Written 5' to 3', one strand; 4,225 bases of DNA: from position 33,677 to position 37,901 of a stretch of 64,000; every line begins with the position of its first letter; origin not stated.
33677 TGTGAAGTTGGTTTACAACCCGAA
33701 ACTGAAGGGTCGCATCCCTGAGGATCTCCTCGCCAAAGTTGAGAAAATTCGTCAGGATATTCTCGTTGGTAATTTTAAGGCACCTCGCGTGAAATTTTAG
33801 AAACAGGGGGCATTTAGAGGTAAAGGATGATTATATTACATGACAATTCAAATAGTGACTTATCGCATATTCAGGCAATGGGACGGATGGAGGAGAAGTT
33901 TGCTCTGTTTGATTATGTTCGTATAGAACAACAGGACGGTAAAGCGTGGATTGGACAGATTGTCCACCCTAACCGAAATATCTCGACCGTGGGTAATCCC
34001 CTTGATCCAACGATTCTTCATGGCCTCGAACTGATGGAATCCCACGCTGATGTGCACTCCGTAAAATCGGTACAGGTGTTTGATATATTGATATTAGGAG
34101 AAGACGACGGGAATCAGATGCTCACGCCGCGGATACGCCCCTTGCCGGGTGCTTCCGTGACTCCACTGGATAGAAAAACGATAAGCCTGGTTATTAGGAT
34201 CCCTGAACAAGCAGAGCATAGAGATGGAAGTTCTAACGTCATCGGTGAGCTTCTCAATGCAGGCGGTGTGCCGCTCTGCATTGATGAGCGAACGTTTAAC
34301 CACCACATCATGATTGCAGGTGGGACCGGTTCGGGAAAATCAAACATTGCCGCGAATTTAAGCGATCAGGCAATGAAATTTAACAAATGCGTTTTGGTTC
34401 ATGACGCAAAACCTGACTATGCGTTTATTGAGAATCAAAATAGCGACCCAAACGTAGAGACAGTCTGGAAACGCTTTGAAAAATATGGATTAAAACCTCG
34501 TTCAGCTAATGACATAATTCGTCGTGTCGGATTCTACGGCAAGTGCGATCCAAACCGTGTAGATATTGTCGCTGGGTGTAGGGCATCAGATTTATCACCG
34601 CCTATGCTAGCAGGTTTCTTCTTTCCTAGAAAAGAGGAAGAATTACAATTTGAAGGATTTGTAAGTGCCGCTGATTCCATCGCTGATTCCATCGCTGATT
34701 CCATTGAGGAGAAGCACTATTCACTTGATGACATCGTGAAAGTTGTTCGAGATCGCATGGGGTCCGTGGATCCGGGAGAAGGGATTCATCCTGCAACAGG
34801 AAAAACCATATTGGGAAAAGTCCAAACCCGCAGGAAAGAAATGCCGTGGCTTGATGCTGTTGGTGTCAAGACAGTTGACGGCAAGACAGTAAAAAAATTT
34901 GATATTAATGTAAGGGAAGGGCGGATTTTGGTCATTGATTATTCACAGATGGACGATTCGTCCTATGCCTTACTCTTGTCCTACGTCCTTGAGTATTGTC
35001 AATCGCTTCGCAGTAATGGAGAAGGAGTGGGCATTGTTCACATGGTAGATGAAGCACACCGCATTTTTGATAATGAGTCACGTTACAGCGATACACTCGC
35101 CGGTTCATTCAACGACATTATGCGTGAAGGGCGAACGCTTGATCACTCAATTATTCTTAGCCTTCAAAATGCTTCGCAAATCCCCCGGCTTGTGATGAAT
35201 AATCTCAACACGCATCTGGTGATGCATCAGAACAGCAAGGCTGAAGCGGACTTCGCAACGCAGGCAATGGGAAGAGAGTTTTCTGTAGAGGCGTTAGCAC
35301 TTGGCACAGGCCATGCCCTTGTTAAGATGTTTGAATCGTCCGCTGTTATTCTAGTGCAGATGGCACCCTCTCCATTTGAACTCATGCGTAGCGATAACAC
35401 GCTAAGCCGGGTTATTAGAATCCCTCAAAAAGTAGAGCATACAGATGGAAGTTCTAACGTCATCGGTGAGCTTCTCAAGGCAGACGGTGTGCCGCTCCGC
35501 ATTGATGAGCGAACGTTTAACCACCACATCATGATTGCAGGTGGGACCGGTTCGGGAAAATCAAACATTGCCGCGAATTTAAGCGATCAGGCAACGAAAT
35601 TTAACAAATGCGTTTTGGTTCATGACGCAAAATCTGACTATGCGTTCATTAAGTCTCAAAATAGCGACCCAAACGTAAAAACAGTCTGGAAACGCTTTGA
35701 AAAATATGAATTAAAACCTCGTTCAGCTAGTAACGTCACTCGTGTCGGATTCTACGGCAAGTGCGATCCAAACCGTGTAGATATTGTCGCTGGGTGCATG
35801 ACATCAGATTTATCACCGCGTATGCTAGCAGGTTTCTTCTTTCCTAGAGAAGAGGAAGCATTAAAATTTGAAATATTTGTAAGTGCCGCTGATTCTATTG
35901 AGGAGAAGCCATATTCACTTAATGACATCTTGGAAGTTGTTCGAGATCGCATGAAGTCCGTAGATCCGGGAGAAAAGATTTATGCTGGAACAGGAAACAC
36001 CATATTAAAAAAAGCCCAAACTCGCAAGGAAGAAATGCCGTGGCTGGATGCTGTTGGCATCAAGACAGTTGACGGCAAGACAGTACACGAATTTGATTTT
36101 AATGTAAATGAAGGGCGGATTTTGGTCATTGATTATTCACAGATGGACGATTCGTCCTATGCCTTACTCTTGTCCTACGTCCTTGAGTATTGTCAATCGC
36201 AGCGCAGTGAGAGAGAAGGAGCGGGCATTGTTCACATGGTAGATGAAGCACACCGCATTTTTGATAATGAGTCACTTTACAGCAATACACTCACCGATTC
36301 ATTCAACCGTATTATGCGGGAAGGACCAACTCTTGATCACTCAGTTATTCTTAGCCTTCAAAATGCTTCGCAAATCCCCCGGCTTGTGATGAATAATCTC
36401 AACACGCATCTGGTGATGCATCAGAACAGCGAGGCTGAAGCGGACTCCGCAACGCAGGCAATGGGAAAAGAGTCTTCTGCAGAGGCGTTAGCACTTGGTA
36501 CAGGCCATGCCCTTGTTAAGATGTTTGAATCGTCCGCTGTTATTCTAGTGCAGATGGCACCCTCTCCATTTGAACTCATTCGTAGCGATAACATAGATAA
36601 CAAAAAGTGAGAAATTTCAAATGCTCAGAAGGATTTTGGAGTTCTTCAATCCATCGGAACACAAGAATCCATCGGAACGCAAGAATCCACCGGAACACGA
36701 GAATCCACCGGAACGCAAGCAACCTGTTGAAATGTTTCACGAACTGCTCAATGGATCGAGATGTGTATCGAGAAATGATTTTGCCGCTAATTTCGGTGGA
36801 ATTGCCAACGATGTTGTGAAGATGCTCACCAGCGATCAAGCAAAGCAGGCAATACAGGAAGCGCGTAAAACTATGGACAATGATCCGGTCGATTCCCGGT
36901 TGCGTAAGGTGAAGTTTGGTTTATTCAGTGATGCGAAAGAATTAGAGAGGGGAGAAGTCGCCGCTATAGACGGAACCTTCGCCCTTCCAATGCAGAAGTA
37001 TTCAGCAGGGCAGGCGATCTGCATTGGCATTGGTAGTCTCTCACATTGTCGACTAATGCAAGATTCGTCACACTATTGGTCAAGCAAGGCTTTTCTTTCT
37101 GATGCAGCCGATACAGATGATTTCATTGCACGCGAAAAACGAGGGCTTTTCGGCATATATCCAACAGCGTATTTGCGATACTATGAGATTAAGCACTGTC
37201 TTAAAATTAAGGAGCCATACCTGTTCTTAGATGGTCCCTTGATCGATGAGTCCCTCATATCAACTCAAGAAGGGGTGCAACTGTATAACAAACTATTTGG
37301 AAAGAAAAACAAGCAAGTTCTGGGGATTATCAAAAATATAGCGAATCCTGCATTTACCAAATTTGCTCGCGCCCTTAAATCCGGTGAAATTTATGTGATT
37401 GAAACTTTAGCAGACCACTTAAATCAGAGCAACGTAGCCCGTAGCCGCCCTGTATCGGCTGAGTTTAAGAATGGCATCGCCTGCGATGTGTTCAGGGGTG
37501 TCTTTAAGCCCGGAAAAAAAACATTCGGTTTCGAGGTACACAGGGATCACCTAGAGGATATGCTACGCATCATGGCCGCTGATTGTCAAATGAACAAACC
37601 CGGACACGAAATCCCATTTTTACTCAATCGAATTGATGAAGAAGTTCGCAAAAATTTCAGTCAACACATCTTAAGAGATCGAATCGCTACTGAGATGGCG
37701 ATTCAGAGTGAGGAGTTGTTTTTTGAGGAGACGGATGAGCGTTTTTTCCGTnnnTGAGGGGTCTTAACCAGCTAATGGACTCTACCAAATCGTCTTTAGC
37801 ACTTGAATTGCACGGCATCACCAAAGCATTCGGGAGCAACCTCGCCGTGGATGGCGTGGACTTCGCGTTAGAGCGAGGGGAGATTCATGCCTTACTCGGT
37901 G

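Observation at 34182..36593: Recent in-frame duplication gives a two-motor HerA with only one arginine finger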

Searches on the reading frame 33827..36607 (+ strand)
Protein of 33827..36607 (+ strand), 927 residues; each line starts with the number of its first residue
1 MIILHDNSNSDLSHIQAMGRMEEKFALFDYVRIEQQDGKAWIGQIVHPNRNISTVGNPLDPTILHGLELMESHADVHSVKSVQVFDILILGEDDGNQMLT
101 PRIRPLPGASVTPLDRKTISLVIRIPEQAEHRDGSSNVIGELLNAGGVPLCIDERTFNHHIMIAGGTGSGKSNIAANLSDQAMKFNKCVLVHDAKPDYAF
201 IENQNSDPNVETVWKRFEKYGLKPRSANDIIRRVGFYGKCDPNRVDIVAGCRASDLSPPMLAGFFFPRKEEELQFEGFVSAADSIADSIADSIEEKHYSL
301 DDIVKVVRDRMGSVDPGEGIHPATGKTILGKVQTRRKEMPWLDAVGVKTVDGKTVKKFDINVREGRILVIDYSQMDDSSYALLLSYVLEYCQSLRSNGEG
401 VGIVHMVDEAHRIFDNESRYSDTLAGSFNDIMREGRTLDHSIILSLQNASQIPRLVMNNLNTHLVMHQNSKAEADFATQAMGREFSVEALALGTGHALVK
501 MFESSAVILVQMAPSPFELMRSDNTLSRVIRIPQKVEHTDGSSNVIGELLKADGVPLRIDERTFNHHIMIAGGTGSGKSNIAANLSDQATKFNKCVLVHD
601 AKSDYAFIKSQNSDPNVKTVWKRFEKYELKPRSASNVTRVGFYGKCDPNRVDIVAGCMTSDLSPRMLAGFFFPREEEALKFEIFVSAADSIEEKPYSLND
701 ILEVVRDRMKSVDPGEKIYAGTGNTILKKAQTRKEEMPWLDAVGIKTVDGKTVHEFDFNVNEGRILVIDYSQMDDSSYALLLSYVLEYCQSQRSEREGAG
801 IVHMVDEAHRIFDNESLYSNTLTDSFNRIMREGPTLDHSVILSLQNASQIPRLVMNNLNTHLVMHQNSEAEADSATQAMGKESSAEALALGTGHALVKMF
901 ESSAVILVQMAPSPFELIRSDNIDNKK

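Call 4: search_protein_families(library=pfam, proteins=[window:33827-36607:+], max_evalue=0.01)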
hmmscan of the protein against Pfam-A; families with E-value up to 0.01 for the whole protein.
window:33827-36607:+ (927 aa): 30 families (the best 25 are shown)
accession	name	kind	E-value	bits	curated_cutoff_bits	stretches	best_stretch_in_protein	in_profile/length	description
PF01935.23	DUF87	-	4.2e-29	102.7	23.2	2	546-786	3-217/220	Helicase HerA, central domain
PF10412.15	TrwB_AAD_bind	-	9.7e-12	44.9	20.5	2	144-198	3-55/387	Type IV secretion-system coupling protein DNA-binding domain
PF01580.24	FtsK_SpoIIIE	-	5.1e-11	42.9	24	2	133-175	14-56/221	FtsK/SpoIIIE family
PF04851.21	ResIII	-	8.2e-11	42.5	22.5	0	565-600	23-61/164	Type III restriction enzyme, res subunit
PF05872.18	HerA_C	-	2e-09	37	22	1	554-673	10-124/502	Helicase HerA-like C-terminal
PF01656.29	CbiA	-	7.2e-09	36.1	25.4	1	163-299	4-54/125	CobQ/CobB/MinD/ParA nucleotide binding domain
PF05707.18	Zot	-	8.1e-09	35.7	20.3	1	406-469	86-147/197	Zonular occludens toxin (Zot)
PF09848.15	SLFN-g3_helicase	-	7.1e-08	32.5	24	0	567-598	3-26/354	Schlafen group 3, DNA/RNA helicase domain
PF20720.3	nSTAND3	-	8.1e-07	29.3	27.2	0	158-196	17-56/155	Novel STAND NTPase 3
PF06414.18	Zeta_toxin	-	2e-06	27.8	22.3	0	161-213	19-76/199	Zeta toxin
PF13401.12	AAA_22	-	6.8e-06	26.9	27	0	567-602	7-33/130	AAA domain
PF13238.12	AAA_18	-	8.9e-05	23.4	29.4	0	568-624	1-55/128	AAA domain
PF13521.12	AAA_28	-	0.00017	22.3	27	0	568-605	2-35/164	AAA domain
PF10662.15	PduV-EutP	-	0.00023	21.4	21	0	160-188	3-31/143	Ethanolamine utilisation - propanediol utilisation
PF19864.5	Radical_SAM_N2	-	0.00035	20.5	29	0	546-580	66-100/151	Radical SAM proteins, N-terminal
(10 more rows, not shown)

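Call 31: find_homologous_proteins(query=window:33827-36607:+, region=1-927, max_evalue=0.00001)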
Query window:33827-36607:+, residues 1-927 (927 aa): 243 proteins with E <= 0.00001 among 8000 candidates; the best 120 are listed.
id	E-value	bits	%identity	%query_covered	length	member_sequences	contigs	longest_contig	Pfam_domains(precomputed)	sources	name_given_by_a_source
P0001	6.0e-272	923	82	57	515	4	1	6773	PF10412.16,PF01935.24,PF01580.25,PF04851.22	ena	-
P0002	6.4e-263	893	78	57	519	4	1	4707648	PF10412.16,PF01935.24,PF05707.19,PF01580.25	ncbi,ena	-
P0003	1.8e-256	871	78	57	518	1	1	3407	PF10412.16,PF01935.24,PF01580.25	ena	-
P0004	1.7e-254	865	77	57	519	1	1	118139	PF10412.16,PF01935.24,PF05707.19,PF01580.25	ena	-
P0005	3.2e-254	864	75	57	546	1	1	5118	PF10412.16,PF01935.24,PF01580.25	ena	-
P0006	1.9e-249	848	74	57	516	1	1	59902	PF10412.16,PF01935.24,PF05872.19,PF01580.25,PF04851.22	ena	-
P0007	4.2e-249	847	75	57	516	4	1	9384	PF10412.16,PF01935.24,PF05707.19,PF05872.19,PF04851.22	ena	-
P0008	1.3e-248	845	73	57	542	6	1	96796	PF10412.16,PF01935.24,PF04851.22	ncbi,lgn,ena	-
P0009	4.5e-248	844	74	57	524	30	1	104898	PF10412.16,PF01935.24,PF05872.19,PF04851.22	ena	-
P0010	9.9e-247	839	76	57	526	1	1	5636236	PF10412.16,PF01935.24,PF05872.19,PF01580.25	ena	-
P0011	1.7e-246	838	74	57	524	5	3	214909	PF10412.16,PF01935.24,PF05872.19,PF02534.21,PF01580.25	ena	-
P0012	1.2e-245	835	74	57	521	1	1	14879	PF10412.16,PF01935.24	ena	-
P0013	6.0e-245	833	73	57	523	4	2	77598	PF10412.16,PF01935.24,PF01580.25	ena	-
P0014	7.5e-245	833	73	57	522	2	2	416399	PF10412.16,PF01935.24,PF04851.22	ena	-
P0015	7.9e-245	833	74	57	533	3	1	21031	PF10412.16,PF01935.24,PF04851.22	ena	-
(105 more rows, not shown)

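Call 60: predict_structure(alignment_id=A1)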
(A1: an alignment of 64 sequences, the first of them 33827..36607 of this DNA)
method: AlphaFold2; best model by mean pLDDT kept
length: 927 residues; sequences in the alignment: 64
mean_pLDDT: 61.6   pTM: 0.46
mean pLDDT of the five models: 61.6, 56.6, 55.4, 54.7, 51.8
residues with pLDDT >= 90: 72; 70-90: 321; 50-70: 243; < 50: 291
segments of 3 or more residues with pLDDT < 50: 52-64, 76-78, 144-146, 166-169, 416-418, 432-441, 445-559, 566-577, 611-613, 615-618, 623-629, 631-633, 796-800, 802-804, 833-927
pLDDT, mean of each block of 10 residues (from residue 1): 56 64 68 85 67 43 51 53 67 67 68 74 71 79 54 74 56 70 83 63 67 76 71 85 89 89 83 91 89 81 95 85 94 90 92 89 78 78 77 69 70 51 54 41 44 36 26 37 38 24 29 29 30 26 30 34 50 43 59 62 55 48 49 64 84 85 81 78 87 86 88 69 86 83 77 73 69 76 70 51 50 53 57 41 36 41 33 32 30 23 20 24 25
secondary structure, 60 per line:
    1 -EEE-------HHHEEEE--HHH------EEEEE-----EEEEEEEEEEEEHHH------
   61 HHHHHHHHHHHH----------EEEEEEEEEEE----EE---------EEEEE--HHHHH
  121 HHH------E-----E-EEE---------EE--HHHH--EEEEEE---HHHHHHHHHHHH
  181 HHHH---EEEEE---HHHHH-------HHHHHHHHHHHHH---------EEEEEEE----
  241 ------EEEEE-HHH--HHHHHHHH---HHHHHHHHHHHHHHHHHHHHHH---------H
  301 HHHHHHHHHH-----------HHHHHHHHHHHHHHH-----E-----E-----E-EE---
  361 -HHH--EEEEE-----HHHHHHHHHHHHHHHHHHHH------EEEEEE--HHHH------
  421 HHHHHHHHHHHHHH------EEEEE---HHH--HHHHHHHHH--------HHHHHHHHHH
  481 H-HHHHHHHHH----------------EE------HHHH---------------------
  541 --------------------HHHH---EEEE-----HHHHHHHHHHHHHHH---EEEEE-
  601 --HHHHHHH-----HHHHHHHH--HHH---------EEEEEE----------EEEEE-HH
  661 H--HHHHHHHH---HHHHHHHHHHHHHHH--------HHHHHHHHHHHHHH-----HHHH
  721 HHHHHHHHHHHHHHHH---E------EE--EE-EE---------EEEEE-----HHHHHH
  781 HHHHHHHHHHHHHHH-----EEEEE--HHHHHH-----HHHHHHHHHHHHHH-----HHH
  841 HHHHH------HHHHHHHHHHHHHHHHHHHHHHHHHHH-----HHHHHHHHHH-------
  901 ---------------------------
elements in order (helices of 4 or more, strands of 3 or more residues): E2-4 E15-18 E30-34 E40-51 H61-72 E83-93 E109-113 H116-123 E138-140 H154-157 E160-165 H169-184 E188-192 H196-200 H208-220 E230-236 E247-251 H258-265 H269-290 H300-310 H322-336 E367-371 H377-396 E403-408 H411-414 H421-434 E441-445 H454-462 H471-481 H483-491 H516-519 H561-564 E568-571 H577-591 E595-599 H603-609 H615-622 E637-642 E653-657 H664-671 H675-689 H698-711 H717-736 E765-769 H775-795 E801-805 H808-813 H819-832 H838-845 H852-878 H884-893

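Call 89: search_protein_representatives(protein=window:33827-36607:+)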
Query: 927 residues. Proteins with E-value up to 0.001 (for the whole library): 297; up to 1e-10: 118; up to 1e-30: 61. The best 150 are listed.
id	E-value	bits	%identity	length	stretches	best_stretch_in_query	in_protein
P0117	2.1e-190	651.1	60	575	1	1-526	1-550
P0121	1.1e-139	483.2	59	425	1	1-395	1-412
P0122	1.5e-139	482.9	45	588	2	1-354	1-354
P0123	2.3e-128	445.8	46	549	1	1-525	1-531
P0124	2.5e-128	445.7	43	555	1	1-526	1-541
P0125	2.1e-113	396.3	43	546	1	4-525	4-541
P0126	1.1e-112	393.9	44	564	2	5-348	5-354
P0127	4.2e-111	388.7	55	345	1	1-342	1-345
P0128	5.7e-109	381.6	42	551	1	1-525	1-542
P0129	1.6e-104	367.0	40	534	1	1-525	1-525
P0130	9.1e-101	354.5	41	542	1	7-522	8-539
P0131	3.7e-94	332.6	38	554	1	2-523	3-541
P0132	3.1e-90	319.7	37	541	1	9-524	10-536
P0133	7.1e-89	315.2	37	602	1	2-525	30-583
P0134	6.6e-87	308.6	39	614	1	22-528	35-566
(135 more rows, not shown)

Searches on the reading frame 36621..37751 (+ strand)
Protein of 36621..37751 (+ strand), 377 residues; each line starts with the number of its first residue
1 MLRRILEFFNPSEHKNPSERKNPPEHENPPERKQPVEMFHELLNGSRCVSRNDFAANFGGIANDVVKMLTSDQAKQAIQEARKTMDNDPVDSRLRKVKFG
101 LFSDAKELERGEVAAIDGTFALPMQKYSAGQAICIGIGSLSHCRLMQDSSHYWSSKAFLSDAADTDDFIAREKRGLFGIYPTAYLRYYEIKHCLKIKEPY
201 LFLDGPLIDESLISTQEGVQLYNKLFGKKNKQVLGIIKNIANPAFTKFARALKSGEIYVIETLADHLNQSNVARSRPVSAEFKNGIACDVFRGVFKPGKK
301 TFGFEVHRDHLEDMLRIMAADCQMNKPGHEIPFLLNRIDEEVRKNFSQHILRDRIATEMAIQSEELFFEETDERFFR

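Call 4: search_protein_families(library=pfam, proteins=[window:36621-37751:+], max_evalue=0.01)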
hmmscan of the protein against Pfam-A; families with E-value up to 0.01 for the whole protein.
window:36621-37751:+ (377 aa): 1 family
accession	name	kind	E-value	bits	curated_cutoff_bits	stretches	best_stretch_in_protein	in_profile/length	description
PF09376.16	NurA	-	0.00017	21.6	21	1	190-319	80-232/254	NurA domain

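Call 29: search_protein_families(library=padloc, proteins=[window:36621-37751:+], max_evalue=0.01)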
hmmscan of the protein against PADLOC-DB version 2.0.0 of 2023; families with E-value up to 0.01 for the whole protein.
window:36621-37751:+ (377 aa): 0 families

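Call 30: search_protein_families(library=ncbifam, proteins=[window:36621-37751:+], max_evalue=0.01)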
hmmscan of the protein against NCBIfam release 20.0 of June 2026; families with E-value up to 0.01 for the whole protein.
window:36621-37751:+ (377 aa): 0 families

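Call 47: search_solved_structures(query=window:36621-37751:+, max_evalue=1, show_alignments=1)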
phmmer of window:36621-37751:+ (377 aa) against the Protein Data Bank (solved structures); distinct sequences matched with E-value up to 1: 1.
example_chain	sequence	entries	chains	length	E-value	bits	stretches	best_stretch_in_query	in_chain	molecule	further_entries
8k55_A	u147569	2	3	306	0.91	11.9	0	74-154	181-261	sulfur transferase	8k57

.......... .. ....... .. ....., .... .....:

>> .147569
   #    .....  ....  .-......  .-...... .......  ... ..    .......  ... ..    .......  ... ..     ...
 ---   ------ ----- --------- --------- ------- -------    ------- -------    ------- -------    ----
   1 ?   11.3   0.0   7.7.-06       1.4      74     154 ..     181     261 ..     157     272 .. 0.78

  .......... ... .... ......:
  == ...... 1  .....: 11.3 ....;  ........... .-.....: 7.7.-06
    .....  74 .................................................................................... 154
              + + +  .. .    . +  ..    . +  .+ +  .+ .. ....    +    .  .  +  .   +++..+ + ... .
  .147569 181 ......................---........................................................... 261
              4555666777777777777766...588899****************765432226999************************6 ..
